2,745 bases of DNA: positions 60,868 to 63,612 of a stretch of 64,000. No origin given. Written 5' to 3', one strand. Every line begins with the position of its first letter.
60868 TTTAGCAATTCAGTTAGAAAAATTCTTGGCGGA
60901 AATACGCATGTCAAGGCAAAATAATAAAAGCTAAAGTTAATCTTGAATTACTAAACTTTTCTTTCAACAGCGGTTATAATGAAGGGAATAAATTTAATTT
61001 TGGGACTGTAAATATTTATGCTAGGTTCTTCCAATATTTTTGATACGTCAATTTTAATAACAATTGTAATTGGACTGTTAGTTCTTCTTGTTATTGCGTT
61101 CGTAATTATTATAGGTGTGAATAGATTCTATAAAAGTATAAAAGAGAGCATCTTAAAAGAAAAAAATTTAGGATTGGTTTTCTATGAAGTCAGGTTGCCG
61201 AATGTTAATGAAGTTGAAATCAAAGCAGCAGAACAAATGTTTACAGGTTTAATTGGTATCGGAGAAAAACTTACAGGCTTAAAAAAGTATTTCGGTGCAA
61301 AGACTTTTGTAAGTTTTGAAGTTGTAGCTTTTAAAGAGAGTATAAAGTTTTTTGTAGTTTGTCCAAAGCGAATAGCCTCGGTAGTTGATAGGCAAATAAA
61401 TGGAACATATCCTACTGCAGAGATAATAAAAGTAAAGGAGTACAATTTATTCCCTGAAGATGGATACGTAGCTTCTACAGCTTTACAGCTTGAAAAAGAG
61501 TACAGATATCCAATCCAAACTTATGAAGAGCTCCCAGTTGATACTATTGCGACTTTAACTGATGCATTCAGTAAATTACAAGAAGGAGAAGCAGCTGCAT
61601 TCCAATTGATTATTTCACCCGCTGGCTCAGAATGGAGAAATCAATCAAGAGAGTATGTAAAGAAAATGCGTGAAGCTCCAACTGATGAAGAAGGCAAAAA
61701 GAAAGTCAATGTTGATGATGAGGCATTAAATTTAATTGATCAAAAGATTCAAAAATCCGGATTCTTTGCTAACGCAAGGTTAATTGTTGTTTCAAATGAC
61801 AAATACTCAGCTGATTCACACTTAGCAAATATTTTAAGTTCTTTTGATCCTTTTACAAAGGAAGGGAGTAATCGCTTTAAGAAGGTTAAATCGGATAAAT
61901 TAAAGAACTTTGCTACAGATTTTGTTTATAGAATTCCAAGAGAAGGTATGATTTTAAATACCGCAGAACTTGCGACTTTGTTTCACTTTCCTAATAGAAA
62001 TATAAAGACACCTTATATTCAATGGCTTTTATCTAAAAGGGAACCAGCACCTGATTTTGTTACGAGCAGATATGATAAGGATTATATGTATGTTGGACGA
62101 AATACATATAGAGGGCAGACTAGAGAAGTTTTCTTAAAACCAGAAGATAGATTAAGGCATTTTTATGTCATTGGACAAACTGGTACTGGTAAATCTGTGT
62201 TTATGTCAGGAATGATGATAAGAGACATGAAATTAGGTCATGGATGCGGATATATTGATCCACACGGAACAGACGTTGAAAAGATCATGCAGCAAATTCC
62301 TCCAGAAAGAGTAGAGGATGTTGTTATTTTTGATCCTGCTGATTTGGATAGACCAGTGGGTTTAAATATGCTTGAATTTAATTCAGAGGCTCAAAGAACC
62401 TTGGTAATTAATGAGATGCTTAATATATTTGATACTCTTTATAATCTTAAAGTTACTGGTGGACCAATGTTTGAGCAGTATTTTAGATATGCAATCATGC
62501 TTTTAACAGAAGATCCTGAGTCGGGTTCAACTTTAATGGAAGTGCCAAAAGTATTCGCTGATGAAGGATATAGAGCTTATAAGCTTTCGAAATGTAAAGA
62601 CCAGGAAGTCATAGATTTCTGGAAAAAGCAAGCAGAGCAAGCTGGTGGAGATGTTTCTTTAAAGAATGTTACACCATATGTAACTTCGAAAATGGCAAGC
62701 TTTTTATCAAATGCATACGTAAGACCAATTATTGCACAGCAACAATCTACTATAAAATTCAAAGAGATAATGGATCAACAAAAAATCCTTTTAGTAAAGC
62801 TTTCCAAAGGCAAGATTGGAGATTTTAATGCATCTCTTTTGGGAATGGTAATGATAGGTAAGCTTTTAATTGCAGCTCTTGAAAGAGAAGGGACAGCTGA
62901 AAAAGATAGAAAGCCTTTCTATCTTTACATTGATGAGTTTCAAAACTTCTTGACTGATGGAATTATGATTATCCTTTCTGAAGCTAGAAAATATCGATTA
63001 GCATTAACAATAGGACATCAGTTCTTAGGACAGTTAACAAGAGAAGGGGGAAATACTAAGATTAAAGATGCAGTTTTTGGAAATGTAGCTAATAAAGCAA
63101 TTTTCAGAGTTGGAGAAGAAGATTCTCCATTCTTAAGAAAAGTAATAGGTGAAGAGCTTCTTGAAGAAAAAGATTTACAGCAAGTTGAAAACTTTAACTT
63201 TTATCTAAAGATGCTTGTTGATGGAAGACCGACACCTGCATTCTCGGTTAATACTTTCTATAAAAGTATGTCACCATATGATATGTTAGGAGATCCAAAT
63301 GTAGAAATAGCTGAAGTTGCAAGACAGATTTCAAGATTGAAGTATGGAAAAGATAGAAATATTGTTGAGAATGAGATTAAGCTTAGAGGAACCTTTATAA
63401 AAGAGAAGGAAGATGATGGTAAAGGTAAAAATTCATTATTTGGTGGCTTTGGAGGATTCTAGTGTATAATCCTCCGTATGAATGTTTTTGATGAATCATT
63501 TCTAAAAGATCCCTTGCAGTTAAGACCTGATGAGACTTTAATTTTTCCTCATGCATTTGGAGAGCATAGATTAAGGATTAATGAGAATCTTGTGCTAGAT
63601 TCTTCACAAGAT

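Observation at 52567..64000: Putative type IV secretion / conjugation-like apparatus extending to the window edge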

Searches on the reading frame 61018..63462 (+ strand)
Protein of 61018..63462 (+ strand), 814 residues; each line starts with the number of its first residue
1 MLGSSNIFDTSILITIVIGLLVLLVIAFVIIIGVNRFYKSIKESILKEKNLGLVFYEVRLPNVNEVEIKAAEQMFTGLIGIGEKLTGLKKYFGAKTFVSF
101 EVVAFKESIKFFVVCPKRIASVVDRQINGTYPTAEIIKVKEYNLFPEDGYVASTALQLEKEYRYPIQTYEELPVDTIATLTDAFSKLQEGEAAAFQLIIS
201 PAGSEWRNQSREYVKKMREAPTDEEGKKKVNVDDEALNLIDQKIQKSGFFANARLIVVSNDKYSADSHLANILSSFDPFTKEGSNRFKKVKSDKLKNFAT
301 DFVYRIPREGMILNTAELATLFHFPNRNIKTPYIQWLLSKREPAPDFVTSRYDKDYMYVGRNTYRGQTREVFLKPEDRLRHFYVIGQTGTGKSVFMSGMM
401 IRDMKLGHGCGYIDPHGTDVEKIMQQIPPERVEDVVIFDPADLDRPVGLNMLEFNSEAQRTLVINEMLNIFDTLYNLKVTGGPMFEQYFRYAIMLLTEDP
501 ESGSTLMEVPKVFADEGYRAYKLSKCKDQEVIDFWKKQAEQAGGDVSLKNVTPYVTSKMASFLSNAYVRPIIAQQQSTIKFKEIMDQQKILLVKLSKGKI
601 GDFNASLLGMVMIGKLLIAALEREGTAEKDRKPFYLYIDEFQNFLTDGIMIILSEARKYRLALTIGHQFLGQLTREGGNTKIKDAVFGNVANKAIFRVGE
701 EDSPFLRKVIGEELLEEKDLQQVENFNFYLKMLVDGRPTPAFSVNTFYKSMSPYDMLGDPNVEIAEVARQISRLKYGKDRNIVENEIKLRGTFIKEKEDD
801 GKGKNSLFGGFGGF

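Call 5: search_protein_families(library=pfam, proteins=[window:61018-63462:+], max_evalue=0.01)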
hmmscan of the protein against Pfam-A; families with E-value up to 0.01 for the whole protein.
window:61018-63462:+ (814 aa): 3 families
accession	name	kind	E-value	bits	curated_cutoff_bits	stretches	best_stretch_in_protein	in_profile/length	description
PF10412.15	TrwB_AAD_bind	-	9.7e-05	21.8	20.5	0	623-717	240-330/387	Type IV secretion-system coupling protein DNA-binding domain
PF01935.23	DUF87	-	0.00012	22.7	23.2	1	360-457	4-95/220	Helicase HerA, central domain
PF12696.13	TraG-D_C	-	0.00051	20.4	22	1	633-702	1-70/126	TraM recognition site of TraD and TraG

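Call 6: search_protein_families(library=ncbifam, proteins=[window:61018-63462:+], max_evalue=0.01)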
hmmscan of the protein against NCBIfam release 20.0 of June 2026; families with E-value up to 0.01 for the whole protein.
window:61018-63462:+ (814 aa): 10 families
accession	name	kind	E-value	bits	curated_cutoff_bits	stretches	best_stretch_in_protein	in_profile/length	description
NF041447.1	TrbC_conju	equivalog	3.2e-09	35.8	800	1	356-415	106-165/685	F-type conjugative transfer protein TrbC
TIGR03743.1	SXT_TraD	subfamily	2.2e-08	33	366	2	367-452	163-251/636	conjugative transfer system coupling protein TraD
NF045973.1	conju_CD1115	equivalog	1.1e-05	24.5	250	1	376-702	21-361/442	VirD4-like conjugal transfer protein, CD1115 family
NF010394.0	PRK13822.1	subfamily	0.00033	19.6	443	1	578-683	428-529/643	conjugal transfer coupling protein TraG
TIGR03754.1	conj_TOL_TraD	equivalog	0.00048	18.8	647.55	0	368-418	169-219/643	type IV conjugative transfer system coupling protein TraD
NF053655.1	CedD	equivalog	0.0023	16.7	600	0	357-422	199-264/527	DNA-translocating ATPase CedD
TIGR02759.1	TraD_Ftype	equivalog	0.0051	15.6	521.35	0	635-717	410-493/566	type IV conjugative transfer system coupling protein TraD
TIGR02767.1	TraG-Ti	equivalog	0.0054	15.6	686.2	0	583-679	421-513/623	Ti-type conjugative transfer system protein TraG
TIGR00929.1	VirB4_CagE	subfamily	0.0065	14.7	643.1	0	381-407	439-465/792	VirB4 family type IV secretion/conjugal transfer ATPase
NF041326.1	Bacteroid_MobC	subfamily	0.0067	14.8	900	0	629-690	453-516/655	conjugal transfer protein MobC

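Call 10: find_encoding_contigs(protein=window:61018-63462:+, flank=10000, max_places=6)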
Protein window:61018-63462:+ (814 aa): 1 contig read that carries it; 1 place shown.
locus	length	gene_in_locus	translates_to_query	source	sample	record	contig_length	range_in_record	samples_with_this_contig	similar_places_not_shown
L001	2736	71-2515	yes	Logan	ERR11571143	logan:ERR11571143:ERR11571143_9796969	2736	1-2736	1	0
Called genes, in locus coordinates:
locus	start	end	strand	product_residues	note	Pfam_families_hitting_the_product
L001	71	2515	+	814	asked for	PF26449:DUF8128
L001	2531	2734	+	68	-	?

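Call 11: find_homologous_proteins(query=window:61018-63462:+, max_evalue=0.00001)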
Query window:61018-63462:+ (814 aa): 3483 proteins with E <= 0.00001 among 8000 candidates; the best 120 are listed.
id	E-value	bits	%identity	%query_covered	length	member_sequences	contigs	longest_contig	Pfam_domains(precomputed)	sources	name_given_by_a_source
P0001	0.0e+0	1821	100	100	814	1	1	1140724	PF26449.1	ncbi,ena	-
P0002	0.0e+0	1583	87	96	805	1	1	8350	PF26449.1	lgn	-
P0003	0.0e+0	1438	77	99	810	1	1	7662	PF26449.1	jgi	jgi:hypothetical protein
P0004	0.0e+0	1396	73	99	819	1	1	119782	PF26449.1,PF01935.24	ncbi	-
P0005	0.0e+0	1392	74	98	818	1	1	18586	PF26449.1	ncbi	-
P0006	0.0e+0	1376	73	99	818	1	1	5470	PF26449.1,PF12696.14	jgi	jgi:hypothetical protein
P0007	0.0e+0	1371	74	99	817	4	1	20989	PF26449.1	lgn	-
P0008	0.0e+0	1368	75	98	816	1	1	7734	PF26449.1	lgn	-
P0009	0.0e+0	1349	72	99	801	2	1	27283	PF26449.1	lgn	-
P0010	0.0e+0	1332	71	97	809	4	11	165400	PF26449.1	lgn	-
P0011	0.0e+0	1331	70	100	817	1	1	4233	PF26449.1,PF01935.24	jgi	-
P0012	0.0e+0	1328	72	95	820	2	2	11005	PF26449.1,PF10412.16,PF12696.14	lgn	-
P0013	0.0e+0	1315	72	93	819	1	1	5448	PF26449.1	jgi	-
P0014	0.0e+0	1311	72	93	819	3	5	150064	PF26449.1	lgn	-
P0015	0.0e+0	1310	71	99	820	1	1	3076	PF26449.1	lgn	-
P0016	0.0e+0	1307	71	96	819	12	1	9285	PF26449.1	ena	-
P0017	0.0e+0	1305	71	96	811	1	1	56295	PF26449.1,PF01935.24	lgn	-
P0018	0.0e+0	1301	71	95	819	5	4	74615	PF26449.1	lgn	-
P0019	0.0e+0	1295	70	96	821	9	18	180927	PF26449.1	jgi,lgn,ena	-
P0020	0.0e+0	1293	69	99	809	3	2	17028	PF26449.1,PF01935.24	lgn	-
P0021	0.0e+0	1289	69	99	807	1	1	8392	PF26449.1,PF10412.16,PF01935.24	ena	-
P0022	0.0e+0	1250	66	99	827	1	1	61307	PF26449.1,PF01935.24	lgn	-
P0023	0.0e+0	1247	68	97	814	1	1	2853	PF26449.1,PF01935.24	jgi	jgi:hypothetical protein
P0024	0.0e+0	1245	66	98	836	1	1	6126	PF26449.1,PF12696.14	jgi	-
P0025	0.0e+0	1244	67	99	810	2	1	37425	PF26449.1,PF12696.14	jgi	jgi:hypothetical protein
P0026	0.0e+0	1241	66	97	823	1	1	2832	PF26449.1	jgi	jgi:hypothetical protein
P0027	0.0e+0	1239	66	98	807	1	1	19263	PF26449.1,PF12696.14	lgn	-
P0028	0.0e+0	1239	67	98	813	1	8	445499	PF26449.1,PF10412.16,PF01935.24,PF12696.14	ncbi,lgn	-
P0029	0.0e+0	1239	66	95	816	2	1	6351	PF26449.1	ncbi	ncbi:MAG: hypothetical protein ABIM99_00680 [Candidatus Dojkabacteria bacterium]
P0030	0.0e+0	1235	68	94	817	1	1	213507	PF26449.1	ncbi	ncbi:MAG: TraM recognition domain-containing protein [Candidatus Dojkabacteria bacterium]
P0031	0.0e+0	1234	68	97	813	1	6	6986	PF26449.1,PF10412.16,PF01935.24,PF12696.14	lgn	-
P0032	0.0e+0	1234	66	99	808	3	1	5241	PF26449.1,PF10412.16,PF01935.24,PF12696.14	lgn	-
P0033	0.0e+0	1232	67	99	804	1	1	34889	PF26449.1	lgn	-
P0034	0.0e+0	1223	65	99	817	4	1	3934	PF26449.1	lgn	-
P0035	0.0e+0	1222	65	97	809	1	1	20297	PF26449.1,PF01935.24,PF12696.14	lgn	-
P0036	0.0e+0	1221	65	99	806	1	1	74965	PF26449.1,PF12696.14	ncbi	-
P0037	0.0e+0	1218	65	98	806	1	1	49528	PF26449.1,PF10412.16,PF12696.14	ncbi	-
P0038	0.0e+0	1214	67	95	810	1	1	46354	PF26449.1,PF10412.16,PF01935.24,PF12696.14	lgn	-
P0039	0.0e+0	1209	66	99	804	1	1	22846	PF26449.1,PF10412.16,PF02534.21,PF12696.14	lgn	-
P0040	0.0e+0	1208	65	99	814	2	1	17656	PF26449.1,PF12696.14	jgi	jgi:hypothetical protein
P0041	0.0e+0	1207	65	99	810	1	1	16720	PF26449.1,PF10412.16,PF02534.21,PF12696.14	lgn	-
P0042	0.0e+0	1207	63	98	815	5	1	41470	PF26449.1,PF12696.14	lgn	-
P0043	0.0e+0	1207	64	98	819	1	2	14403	PF26449.1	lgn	-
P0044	0.0e+0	1205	64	99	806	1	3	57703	PF26449.1,PF12696.14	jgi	jgi:hypothetical protein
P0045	0.0e+0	1194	62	97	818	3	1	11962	PF26449.1,PF12696.14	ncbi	-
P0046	0.0e+0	1194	65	99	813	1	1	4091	PF26449.1,PF12696.14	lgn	-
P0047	0.0e+0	1192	64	98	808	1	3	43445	PF26449.1,PF12696.14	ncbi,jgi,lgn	-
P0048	0.0e+0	1192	65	96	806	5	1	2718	PF26449.1,PF02534.21,PF12696.14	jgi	jgi:hypothetical protein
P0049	0.0e+0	1189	64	99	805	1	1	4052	PF26449.1,PF10412.16,PF02534.21,PF12696.14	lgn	-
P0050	0.0e+0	1184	66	93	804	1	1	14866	PF26449.1,PF12696.14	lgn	-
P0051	0.0e+0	1182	63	98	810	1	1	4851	PF26449.1,PF02534.21,PF12696.14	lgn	-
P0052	0.0e+0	1179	64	95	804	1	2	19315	PF26449.1,PF10412.16,PF01935.24,PF12696.14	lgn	-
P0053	0.0e+0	1179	65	95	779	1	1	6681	PF26449.1,PF12696.14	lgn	-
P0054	0.0e+0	1178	65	95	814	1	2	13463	PF26449.1,PF02534.21,PF12696.14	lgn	-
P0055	0.0e+0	1177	63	98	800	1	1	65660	PF26449.1,PF12696.14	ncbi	-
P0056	0.0e+0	1165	63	98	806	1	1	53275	PF26449.1,PF12696.14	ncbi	-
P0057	0.0e+0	1164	63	100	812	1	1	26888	PF26449.1,PF12696.14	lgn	-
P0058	0.0e+0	1162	63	99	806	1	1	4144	PF26449.1,PF10412.16,PF02534.21,PF12696.14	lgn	-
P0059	0.0e+0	1156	63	99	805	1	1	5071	PF26449.1,PF10412.16,PF12696.14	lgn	-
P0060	0.0e+0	1153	62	98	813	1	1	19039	PF26449.1,PF12696.14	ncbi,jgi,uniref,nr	ncbi:hypothetical protein D6810_01780 [Candidatus Dojkabacteria bacterium]|uniref:Uncharacterized pr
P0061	0.0e+0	1147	62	96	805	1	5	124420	PF26449.1,PF12696.14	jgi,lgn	jgi:hypothetical protein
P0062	0.0e+0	1138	62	92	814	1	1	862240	PF26449.1,PF10412.16,PF02534.21,PF12696.14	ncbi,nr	ncbi:MAG: hypothetical protein KatS3mg085_322 [Candidatus Dojkabacteria bacterium]|nr:MAG: hypotheti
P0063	0.0e+0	1133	61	98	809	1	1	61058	PF26449.1,PF12696.14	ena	-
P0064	0.0e+0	1125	61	97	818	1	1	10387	PF26449.1,PF10412.16,PF01935.24,PF12696.14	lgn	-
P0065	0.0e+0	1120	62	94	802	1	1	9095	PF26449.1,PF10412.16,PF12696.14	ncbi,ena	-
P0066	0.0e+0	1116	63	97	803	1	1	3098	PF26449.1,PF10412.16,PF02534.21,PF12696.14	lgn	-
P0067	0.0e+0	1099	61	93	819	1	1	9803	PF26449.1,PF10412.16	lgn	-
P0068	0.0e+0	1093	64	88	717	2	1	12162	PF26449.1,PF10412.16,PF12696.14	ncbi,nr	ncbi:TraM recognition domain-containing protein, partial [Candidatus Dojkabacteria bacterium]|nr:Tra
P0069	0.0e+0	1077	59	94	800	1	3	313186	PF26449.1,PF10412.16,PF02534.21,PF12696.14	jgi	jgi:hypothetical protein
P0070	0.0e+0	1072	58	98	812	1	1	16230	PF26449.1,PF10412.16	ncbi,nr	ncbi:MAG: TraM recognition domain-containing protein [Candidatus Dojkabacteria bacterium]|nr:TraM re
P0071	0.0e+0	1067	58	97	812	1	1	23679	PF26449.1,PF10412.16,PF12696.14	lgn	-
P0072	0.0e+0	1063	59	98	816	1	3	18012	PF26449.1,PF12696.14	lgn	-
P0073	0.0e+0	1059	59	98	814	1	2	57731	PF26449.1,PF10412.16,PF12696.14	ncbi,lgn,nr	ncbi:MAG: TraM recognition domain-containing protein [Candidatus Doudnabacteria bacterium]|nr:TraM r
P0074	0.0e+0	1056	60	98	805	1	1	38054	PF26449.1,PF10412.16,PF12696.14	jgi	jgi:hypothetical protein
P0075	0.0e+0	1048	58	94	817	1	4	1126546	PF26449.1,PF10412.16,PF12696.14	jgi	jgi:hypothetical protein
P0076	0.0e+0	1048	58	98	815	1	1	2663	PF26449.1,PF10412.16,PF12696.14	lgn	-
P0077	0.0e+0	1044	59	98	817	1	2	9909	PF26449.1,PF10412.16,PF12696.14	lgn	-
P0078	0.0e+0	1042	58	99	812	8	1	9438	PF26449.1,PF10412.16,PF12696.14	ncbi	-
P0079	0.0e+0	1039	58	97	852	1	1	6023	PF26449.1,PF10412.16,PF12696.14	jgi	jgi:hypothetical protein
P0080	0.0e+0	1038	57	100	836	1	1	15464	PF26449.1,PF10412.16,PF01935.24,PF12696.14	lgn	-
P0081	0.0e+0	1036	57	96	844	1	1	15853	PF26449.1,PF10412.16,PF01935.24,PF12696.14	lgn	-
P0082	0.0e+0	1031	59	93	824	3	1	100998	PF26449.1,PF12696.14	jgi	jgi:hypothetical protein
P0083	0.0e+0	1028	60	94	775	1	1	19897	PF26449.1,PF10412.16,PF12696.14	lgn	-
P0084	0.0e+0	1026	58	95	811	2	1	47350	PF26449.1,PF10412.16,PF12696.14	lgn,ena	-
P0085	0.0e+0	1024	58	97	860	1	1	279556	PF26449.1,PF10412.16,PF12696.14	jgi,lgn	jgi:hypothetical protein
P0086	0.0e+0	1022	60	93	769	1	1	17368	PF26449.1,PF10412.16,PF12696.14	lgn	-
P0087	9.7e-296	1001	75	69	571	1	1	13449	PF26449.1,PF01935.24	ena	-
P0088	1.4e-292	991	56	94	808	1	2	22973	PF26449.1,PF10412.16,PF12696.14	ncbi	-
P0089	2.8e-292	990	57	93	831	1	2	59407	PF26449.1,PF10412.16,PF12696.14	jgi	jgi:hypothetical protein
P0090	1.6e-291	987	57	94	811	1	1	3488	PF26449.1,PF12696.14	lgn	-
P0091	4.1e-290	983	57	96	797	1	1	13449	PF26449.1,PF12696.14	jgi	-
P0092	2.3e-289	980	55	98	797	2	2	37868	PF26449.1,PF01935.24,PF12696.14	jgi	jgi:hypothetical protein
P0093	1.5e-286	971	54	95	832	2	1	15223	PF26449.1,PF12696.14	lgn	-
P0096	1.7e-228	779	46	93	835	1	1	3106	PF26449.1,PF12696.14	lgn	-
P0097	3.2e-226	771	45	99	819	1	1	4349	PF26449.1,PF12696.14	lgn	-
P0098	2.3e-219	749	43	99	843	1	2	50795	PF26449.1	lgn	-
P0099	1.2e-213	730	46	97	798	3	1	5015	PF26449.1,PF10412.16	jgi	-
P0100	2.7e-212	725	44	97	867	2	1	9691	PF26449.1,PF01935.24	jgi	-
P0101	3.4e-212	725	45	95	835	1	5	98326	PF26449.1,PF10412.16,PF01935.24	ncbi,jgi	-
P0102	4.6e-212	724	45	96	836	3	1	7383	PF26449.1,PF10412.16,PF01935.24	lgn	-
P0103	2.9e-211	722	46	94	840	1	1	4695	PF26449.1,PF01935.24,PF02534.21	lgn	-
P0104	1.0e-210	720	44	100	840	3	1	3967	PF26449.1,PF01935.24,PF02534.21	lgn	-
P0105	9.0e-208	710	43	96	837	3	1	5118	PF26449.1,PF12696.14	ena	-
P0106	9.7e-207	707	44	96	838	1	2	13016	PF26449.1,PF10412.16,PF01935.24,PF02534.21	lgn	-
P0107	1.1e-206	707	44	96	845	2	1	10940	PF26449.1,PF02534.21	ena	-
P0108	2.4e-206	706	43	96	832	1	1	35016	PF26449.1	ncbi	-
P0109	4.3e-206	705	44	93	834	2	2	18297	PF26449.1,PF01935.24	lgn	-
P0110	5.3e-206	704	42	95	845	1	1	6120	PF26449.1,PF10412.16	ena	-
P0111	3.2e-205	702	43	93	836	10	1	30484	PF26449.1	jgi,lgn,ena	-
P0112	2.8e-204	699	42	99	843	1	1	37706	PF26449.1,PF10412.16,PF01935.24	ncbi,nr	ncbi:type IV secretion system DNA-binding domain-containing protein [Candidatus Dojkabacteria bacter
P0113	1.0e-203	697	43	96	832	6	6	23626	PF26449.1,PF12696.14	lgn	-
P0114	1.1e-203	697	42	96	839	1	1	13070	PF26449.1,PF10412.16,PF01935.24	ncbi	ncbi:MAG: type IV secretory system conjugative DNA transfer family protein [Candidatus Dojkabacteria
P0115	7.8e-203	694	43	97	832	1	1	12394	PF26449.1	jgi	-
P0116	1.2e-202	693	42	95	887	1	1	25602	PF26449.1,PF10412.16,PF01935.24,PF12696.14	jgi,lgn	jgi:hypothetical protein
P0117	1.3e-202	693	42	96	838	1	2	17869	PF26449.1,PF12696.14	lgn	-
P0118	2.1e-202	693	43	95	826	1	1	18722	PF26449.1,PF01935.24,PF02534.21,PF12696.14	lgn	-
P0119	3.2e-202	692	42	93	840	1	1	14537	PF26449.1,PF12696.14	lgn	-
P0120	4.9e-202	691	42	96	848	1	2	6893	PF26449.1,PF10412.16,PF01935.24,PF12696.14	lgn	-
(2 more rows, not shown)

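Call 12: search_solved_structures(query=window:61018-63462:+, max_evalue=1, show_alignments=2)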
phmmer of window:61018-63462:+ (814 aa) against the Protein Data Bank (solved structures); distinct sequences matched with E-value up to 1: 1.
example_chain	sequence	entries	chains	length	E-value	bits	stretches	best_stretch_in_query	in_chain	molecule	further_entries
2of7_A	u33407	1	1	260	0.46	11.8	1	133-222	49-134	Putative tetR-family transcriptional regulator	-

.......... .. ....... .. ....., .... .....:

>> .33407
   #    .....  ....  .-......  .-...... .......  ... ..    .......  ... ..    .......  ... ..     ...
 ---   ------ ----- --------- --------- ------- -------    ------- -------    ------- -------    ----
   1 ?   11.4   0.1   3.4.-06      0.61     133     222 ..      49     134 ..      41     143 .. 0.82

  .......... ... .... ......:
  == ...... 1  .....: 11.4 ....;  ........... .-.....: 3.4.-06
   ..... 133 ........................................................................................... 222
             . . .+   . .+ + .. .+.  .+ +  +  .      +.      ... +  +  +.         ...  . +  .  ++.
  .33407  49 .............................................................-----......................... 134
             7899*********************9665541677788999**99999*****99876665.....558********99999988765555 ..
